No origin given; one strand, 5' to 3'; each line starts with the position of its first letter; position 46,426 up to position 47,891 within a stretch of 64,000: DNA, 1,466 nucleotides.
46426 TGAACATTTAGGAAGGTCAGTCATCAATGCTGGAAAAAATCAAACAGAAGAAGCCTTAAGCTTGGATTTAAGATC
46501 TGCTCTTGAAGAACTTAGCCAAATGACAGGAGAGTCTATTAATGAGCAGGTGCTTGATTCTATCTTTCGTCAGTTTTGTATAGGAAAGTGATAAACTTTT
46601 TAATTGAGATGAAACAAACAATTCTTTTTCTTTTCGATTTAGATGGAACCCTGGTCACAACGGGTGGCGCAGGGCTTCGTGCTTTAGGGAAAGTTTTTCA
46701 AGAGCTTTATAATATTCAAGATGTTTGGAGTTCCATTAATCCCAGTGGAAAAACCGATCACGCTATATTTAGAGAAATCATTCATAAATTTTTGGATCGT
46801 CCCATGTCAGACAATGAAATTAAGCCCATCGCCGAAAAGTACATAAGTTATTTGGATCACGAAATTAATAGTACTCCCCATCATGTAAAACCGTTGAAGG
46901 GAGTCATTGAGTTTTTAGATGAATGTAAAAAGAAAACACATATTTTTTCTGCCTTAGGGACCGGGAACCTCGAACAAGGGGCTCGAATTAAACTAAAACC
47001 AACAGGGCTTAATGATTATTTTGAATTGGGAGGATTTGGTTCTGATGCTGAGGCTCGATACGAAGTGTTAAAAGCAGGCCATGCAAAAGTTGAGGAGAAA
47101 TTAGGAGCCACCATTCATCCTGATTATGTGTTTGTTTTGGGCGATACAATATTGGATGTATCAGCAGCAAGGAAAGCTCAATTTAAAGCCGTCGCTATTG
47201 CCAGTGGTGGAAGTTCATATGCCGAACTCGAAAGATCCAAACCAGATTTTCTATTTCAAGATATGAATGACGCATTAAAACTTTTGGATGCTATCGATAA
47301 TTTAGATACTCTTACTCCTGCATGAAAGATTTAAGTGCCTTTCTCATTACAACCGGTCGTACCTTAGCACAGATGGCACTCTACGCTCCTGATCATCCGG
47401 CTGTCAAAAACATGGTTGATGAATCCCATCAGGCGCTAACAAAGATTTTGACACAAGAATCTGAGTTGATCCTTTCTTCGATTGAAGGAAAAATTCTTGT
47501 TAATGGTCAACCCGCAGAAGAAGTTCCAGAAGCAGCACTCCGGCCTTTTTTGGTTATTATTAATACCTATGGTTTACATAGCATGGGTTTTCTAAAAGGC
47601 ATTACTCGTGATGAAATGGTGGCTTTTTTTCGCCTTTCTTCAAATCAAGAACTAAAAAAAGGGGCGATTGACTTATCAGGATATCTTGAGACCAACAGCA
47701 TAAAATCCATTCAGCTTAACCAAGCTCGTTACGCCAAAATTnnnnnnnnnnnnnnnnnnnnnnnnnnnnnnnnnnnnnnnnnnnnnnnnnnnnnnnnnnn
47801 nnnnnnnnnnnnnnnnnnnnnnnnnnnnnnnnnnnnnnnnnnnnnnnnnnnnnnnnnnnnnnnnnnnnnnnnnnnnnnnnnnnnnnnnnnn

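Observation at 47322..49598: Histidine kinase with an unusual C-terminal module: a signal-peptide-like transmembrane helix plus a degenerate SNase domain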

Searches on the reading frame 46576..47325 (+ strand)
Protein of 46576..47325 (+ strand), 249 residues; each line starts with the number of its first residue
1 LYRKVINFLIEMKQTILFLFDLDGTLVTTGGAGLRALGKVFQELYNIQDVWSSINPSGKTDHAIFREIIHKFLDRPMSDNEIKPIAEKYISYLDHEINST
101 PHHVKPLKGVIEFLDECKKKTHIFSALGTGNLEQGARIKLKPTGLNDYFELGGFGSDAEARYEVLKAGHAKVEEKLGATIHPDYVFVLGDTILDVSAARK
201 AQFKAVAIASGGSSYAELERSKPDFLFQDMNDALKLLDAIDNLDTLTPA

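Call 6: search_protein_families(library=pfam, proteins=[window:46576-47325:+], max_evalue=0.1)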
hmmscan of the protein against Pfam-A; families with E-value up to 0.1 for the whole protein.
window:46576-47325:+ (249 aa): 4 families
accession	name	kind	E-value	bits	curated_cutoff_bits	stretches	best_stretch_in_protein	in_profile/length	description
PF13419.12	HAD_2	-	5.9e-15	56.3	23.8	1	19-208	2-178/178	Haloacid dehalogenase-like hydrolase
PF00702.32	Hydrolase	-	3e-11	44.5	26.4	1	17-201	3-190/191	haloacid dehalogenase-like hydrolase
PF12710.13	HAD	-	1e-06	29.7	27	1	19-199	2-189/189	haloacid dehalogenase-like hydrolase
PF13242.12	Hydrolase_like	-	4.5e-06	26.9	22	1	179-233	18-75/75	HAD-hyrolase-like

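Call 63: search_protein_families(library=padloc, proteins=[window:46576-47325:+], max_evalue=0.01)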
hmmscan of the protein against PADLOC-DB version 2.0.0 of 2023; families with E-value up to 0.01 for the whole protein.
window:46576-47325:+ (249 aa): 0 families

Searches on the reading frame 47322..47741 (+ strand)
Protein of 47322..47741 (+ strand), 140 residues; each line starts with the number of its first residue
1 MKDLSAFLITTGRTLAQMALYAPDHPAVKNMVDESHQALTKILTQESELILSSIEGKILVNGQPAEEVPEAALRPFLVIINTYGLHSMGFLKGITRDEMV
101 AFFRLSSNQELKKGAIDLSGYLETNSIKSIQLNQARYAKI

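Call 43: search_solved_structures(query=A3, max_evalue=10)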
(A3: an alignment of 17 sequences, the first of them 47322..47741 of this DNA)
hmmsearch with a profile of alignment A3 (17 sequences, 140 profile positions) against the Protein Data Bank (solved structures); distinct sequences matched with E-value up to 10: 8.
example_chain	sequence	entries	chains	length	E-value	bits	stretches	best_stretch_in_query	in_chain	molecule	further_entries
5j5e_A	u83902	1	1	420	0.95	13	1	37-122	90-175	Endoplasmic reticulum aminopeptidase 1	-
1mp9_A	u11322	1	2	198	0.95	13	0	51-110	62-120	TATA-binding protein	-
7mwb_A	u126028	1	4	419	0.98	12.9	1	37-122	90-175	Endoplasmic reticulum aminopeptidase 1,SPF Sequence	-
3rjo_A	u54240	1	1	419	0.99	12.9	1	37-122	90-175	Endoplasmic reticulum aminopeptidase 1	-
7mwc_A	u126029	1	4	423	0.99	12.9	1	37-122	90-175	Endoplasmic reticulum aminopeptidase 1,LPF sequence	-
2f6h_X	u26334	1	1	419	1.3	12.5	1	33-107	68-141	Myosin-2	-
6eyw_X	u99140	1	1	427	1.4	12.5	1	33-107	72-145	Myosin-2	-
6ixo_A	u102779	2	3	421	1.4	12.4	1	33-107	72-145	Myosin-2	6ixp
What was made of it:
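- Tried and rejected: The N-terminal domain had no PDB sequence relative (call 43).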
